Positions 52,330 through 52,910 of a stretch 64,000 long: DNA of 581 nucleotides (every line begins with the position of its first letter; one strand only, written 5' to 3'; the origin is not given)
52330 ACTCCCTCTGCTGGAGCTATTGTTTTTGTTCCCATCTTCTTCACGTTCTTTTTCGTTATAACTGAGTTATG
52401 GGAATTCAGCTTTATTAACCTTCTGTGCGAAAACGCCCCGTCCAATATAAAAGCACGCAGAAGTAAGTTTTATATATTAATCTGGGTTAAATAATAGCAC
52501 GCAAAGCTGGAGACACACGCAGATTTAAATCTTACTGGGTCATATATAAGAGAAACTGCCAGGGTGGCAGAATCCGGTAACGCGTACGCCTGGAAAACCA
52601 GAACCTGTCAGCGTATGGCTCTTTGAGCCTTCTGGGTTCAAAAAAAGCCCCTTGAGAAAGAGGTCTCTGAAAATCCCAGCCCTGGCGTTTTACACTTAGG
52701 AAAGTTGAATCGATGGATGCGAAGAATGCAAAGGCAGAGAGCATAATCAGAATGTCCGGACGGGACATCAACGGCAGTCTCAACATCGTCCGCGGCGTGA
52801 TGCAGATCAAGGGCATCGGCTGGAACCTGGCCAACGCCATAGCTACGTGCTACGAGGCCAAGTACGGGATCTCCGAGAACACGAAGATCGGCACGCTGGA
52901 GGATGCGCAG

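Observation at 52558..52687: tRNA-Ser(GGA) with two introns, one at a non-canonical T-loop position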

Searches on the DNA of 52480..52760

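Call 44: search_rna_families(source=window, start=52480, end=52760, threshold=evalue, max_evalue=10, show_alignments=2)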
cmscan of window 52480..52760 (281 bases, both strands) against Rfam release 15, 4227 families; matches with E-value up to 10: 1.
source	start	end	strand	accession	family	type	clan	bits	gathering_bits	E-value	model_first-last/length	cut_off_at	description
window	52638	52754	-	RF01859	Phe_leader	Cis-reg; leader;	-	17.9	55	1.3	1-125/125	no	Phenylalanine leader peptide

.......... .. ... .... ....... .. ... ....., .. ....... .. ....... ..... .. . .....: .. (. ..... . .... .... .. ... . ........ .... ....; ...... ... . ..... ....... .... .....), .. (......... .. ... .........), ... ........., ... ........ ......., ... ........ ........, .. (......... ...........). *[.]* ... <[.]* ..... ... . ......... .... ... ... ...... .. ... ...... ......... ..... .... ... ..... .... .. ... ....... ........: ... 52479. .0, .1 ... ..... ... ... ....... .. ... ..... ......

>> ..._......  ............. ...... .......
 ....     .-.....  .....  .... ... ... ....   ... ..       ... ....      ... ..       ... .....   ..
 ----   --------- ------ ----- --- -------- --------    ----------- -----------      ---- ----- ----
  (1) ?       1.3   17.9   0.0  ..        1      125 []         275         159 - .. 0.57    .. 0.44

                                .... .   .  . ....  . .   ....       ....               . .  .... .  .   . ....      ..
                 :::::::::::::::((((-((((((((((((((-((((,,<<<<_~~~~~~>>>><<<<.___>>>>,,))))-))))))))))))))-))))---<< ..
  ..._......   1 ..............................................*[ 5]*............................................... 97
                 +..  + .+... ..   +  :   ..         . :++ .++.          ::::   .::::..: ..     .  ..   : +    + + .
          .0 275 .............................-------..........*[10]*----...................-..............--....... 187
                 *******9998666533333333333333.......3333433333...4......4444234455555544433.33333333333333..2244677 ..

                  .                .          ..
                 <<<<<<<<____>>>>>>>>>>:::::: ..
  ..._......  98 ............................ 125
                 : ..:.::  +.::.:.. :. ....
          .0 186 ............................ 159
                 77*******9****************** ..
